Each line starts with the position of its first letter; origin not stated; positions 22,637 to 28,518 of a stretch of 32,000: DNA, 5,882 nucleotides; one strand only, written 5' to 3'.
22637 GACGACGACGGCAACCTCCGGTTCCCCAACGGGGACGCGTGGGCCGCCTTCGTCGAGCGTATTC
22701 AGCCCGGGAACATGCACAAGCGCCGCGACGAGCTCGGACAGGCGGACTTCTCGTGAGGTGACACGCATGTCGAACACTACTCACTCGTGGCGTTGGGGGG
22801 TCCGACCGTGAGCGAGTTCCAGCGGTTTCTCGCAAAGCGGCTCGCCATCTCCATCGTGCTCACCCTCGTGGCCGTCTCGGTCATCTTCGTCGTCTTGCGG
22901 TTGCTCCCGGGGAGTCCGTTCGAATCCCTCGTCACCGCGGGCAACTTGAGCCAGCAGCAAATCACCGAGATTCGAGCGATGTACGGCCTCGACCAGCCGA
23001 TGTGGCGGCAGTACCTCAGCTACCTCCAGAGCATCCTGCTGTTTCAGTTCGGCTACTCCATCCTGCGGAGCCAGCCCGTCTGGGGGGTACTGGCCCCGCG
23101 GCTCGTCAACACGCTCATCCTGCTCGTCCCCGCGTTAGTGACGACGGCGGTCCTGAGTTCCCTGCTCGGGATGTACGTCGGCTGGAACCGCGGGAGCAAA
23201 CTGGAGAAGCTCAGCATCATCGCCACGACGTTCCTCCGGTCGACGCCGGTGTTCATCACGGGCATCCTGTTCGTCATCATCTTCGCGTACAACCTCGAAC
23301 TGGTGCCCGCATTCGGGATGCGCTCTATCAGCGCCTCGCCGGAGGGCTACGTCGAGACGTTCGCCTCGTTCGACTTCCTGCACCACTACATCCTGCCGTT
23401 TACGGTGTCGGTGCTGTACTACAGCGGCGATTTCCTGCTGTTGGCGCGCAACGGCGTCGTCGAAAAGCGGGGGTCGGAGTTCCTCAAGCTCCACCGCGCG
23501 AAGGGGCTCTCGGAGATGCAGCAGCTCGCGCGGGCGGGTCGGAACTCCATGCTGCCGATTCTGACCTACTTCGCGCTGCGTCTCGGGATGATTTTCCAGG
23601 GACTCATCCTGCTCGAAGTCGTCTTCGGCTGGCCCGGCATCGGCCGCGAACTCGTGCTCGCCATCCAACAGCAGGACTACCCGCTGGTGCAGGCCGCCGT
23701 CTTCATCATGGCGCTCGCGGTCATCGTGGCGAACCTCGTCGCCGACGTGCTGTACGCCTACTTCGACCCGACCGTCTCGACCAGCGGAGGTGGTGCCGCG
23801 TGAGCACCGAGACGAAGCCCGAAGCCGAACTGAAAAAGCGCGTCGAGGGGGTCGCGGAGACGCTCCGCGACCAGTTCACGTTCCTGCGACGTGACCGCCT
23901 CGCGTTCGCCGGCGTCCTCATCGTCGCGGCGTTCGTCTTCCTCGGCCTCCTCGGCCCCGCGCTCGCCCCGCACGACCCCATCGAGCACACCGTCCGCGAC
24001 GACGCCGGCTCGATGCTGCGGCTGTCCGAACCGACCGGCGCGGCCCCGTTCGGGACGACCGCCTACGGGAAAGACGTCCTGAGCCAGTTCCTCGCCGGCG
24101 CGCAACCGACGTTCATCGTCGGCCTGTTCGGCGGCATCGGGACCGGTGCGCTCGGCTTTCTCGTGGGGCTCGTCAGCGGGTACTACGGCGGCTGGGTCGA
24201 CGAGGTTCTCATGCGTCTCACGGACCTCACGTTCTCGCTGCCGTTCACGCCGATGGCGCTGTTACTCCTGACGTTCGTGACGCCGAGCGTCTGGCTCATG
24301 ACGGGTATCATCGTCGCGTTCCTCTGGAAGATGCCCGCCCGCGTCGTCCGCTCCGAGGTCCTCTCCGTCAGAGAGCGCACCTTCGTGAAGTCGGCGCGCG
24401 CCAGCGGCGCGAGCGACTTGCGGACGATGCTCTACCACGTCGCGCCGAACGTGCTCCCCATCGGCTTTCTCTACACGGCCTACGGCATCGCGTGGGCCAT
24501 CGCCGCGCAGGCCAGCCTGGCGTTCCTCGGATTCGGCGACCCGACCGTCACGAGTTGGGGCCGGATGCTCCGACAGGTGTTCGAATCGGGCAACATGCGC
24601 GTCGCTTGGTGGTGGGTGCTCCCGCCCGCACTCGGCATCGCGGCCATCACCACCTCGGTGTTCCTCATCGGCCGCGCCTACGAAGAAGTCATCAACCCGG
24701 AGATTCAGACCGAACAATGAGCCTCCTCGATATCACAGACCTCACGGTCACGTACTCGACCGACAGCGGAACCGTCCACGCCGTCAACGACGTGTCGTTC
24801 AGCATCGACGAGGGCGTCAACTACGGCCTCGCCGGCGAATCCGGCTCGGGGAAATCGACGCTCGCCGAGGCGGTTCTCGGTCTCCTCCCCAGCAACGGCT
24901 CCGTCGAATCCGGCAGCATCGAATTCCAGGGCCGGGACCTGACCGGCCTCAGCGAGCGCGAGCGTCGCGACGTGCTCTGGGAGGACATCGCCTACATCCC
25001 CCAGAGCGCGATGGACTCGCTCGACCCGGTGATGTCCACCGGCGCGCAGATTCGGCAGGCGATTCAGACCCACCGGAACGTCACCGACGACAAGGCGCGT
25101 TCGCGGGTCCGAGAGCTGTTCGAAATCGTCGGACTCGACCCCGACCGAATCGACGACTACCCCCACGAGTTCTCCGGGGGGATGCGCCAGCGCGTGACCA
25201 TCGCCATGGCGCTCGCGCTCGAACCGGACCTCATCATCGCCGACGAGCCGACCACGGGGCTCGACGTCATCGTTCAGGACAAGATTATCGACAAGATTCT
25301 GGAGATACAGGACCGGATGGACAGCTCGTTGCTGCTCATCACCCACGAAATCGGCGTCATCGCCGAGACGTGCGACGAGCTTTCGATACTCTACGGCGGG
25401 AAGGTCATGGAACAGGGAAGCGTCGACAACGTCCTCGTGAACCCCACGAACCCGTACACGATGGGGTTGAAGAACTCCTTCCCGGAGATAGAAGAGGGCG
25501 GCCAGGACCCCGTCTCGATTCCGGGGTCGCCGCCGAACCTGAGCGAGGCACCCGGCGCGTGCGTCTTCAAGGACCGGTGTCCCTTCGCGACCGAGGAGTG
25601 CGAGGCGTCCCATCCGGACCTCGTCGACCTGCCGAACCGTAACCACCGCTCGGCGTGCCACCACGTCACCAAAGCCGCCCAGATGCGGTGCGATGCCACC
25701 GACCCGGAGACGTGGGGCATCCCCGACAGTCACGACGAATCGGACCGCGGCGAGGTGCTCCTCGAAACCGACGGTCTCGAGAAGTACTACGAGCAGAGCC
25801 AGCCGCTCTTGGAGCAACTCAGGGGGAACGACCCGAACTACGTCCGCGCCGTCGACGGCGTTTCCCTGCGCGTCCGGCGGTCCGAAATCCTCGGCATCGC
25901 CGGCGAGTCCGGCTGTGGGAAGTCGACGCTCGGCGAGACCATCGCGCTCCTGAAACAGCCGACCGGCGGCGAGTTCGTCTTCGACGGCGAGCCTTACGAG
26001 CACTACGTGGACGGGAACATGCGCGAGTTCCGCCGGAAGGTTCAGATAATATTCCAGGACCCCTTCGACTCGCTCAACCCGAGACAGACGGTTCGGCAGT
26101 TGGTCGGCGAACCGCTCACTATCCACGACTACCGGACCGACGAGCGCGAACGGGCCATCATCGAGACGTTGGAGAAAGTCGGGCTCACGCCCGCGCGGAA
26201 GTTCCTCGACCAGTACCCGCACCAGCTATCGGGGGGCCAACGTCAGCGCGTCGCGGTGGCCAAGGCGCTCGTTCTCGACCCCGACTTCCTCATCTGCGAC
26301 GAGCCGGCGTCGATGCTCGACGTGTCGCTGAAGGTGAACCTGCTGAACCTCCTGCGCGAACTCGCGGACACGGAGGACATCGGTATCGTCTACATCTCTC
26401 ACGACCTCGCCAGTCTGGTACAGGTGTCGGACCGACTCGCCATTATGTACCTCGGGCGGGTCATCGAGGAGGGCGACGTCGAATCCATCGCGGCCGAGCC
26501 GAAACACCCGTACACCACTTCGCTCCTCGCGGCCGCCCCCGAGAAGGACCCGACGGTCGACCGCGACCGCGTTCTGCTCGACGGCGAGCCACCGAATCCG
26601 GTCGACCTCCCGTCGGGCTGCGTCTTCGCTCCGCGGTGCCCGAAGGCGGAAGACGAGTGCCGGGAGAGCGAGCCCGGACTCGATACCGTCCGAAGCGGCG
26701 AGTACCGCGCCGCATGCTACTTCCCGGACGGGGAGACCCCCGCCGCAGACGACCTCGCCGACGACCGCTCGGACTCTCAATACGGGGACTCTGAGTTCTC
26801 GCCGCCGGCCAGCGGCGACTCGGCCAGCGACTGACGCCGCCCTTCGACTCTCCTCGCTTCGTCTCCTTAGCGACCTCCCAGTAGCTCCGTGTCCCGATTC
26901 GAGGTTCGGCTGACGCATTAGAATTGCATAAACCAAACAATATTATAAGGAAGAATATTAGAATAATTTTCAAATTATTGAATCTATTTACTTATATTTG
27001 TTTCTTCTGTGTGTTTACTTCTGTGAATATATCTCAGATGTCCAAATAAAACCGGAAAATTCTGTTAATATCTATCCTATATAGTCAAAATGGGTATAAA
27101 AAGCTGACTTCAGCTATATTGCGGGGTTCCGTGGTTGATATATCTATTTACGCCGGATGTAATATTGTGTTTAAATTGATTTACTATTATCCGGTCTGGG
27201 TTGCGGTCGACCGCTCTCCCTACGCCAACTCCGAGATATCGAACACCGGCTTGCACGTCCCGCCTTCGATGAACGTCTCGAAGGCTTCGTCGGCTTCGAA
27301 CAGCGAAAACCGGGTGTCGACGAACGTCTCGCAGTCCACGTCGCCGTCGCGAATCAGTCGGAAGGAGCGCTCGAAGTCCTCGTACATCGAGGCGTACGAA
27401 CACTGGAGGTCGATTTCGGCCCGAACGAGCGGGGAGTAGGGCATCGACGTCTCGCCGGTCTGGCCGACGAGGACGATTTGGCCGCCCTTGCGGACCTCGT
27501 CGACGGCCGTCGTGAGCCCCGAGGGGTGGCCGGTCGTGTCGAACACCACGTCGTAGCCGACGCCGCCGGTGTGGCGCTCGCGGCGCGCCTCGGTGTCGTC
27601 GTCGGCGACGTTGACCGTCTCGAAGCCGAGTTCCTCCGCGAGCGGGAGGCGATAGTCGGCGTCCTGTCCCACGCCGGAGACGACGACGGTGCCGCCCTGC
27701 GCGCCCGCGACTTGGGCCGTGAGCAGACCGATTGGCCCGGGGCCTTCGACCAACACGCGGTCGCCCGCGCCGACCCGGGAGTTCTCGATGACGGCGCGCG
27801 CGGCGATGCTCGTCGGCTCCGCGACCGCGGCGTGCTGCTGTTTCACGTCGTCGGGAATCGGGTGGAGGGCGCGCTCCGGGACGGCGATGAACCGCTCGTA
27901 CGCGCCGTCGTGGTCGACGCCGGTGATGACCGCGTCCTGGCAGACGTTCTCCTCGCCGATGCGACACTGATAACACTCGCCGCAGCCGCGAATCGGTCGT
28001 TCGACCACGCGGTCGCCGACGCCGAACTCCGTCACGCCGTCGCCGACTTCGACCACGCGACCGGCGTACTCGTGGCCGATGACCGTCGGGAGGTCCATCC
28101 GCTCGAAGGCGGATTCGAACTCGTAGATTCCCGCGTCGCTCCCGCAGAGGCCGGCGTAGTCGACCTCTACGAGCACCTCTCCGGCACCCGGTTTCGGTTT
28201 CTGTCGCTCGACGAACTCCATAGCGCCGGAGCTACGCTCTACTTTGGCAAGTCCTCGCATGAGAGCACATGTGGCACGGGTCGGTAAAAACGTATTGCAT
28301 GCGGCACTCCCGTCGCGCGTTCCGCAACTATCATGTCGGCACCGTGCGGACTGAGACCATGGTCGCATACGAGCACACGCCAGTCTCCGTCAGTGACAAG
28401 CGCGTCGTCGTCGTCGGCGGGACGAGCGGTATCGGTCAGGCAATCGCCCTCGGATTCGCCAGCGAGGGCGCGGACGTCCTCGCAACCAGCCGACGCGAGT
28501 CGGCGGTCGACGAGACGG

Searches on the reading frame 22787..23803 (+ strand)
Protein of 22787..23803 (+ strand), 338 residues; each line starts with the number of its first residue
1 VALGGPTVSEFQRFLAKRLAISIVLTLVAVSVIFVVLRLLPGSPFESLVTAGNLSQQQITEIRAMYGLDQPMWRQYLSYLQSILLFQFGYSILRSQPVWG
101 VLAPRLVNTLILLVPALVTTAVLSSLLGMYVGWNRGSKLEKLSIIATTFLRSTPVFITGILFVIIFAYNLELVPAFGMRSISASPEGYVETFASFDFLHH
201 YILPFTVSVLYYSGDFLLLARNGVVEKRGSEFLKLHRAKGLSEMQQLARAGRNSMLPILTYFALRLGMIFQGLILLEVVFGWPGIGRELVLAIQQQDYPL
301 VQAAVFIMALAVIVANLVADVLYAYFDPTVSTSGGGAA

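Call 5: search_protein_families(library=pfam, proteins=[window:22787-23803:+])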
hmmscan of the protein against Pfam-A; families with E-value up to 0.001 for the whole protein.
window:22787-23803:+ (338 aa): 2 families
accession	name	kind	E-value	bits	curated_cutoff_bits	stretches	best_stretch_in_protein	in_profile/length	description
PF00528.27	BPD_transp_1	-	8.8e-34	117.3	26.4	1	125-331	2-183/184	Binding-protein-dependent transport system inner membrane component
PF19300.4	BPD_transp_1_N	-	2.7e-09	37.6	23.8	1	13-108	3-109/114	Binding-prot-dependent transport system membrane comp, N-term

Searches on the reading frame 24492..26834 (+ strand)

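Call 5: search_protein_families(library=pfam, proteins=[window:24492-26834:+])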
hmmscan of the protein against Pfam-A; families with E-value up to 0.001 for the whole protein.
window:24492-26834:+ (780 aa): 10 families
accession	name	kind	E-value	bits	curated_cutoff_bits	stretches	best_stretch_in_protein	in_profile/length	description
PF00005.33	ABC_tran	-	8.6e-63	211.4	25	2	455-606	2-136/137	ABC transporter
PF08352.17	oligo_HPY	-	3.1e-37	127.2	27.1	2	658-723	1-65/65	Oligopeptide/dipeptide transporter, C-terminal region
PF13304.12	AAA_21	-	8.8e-12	46.1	27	0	217-290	228-303/304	AAA domain, putative AbiEii toxin, Type IV TA system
PF13555.12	AAA_29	-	3.1e-08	33.7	27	1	96-135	13-49/61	P-loop containing region of AAA domain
PF13401.12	AAA_22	-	8.6e-08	33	27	0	466-635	7-121/130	AAA domain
PF13191.12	AAA_16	-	3.7e-06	28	32.6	0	462-549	20-96/167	AAA ATPase domain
PF02463.25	SMC_N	-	3.3e-05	23.9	40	0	468-638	28-200/220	RecF/RecN/SMC N terminal domain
PF19263.5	DUF5906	-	0.00036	21.6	27.6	0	113-140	1-32/114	Family of unknown function (DUF5906)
PF00485.24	PRK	-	0.00038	20.7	22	0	466-484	1-19/196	Phosphoribulokinase / Uridine kinase family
PF03193.22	RsgA_GTPase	-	0.00049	20.4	30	0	95-130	94-128/174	RsgA GTPase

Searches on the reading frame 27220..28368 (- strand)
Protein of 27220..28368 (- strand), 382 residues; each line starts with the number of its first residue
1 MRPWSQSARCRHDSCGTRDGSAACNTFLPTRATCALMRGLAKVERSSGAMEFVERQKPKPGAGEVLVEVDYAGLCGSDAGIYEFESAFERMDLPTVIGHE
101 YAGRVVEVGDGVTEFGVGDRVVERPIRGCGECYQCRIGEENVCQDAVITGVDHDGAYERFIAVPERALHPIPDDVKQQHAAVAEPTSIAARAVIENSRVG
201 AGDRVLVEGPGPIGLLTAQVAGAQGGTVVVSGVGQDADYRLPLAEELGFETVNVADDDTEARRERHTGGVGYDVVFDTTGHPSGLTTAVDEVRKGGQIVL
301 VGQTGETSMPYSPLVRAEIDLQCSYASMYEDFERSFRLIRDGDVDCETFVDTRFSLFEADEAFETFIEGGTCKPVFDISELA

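Call 5: search_protein_families(library=pfam, proteins=[window:27220-28368:-])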
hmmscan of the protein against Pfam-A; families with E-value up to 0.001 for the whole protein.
window:27220-28368:- (382 aa): 4 families
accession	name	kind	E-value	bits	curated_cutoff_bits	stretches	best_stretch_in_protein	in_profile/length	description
PF08240.17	ADH_N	-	1.7e-28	99.3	23.5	1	61-173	1-104/104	Alcohol dehydrogenase GroES-like domain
PF00107.32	ADH_zinc_N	-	3.2e-19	69.6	31.8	1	212-339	1-127/129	Zinc-binding dehydrogenase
PF16912.11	Glu_dehyd_C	-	1.8e-10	41.1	34.9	1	179-308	3-136/211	Glucose dehydrogenase C-terminus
PF13602.12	ADH_zinc_N_2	-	3.8e-08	34.8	27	1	254-370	6-127/134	Zinc-binding dehydrogenase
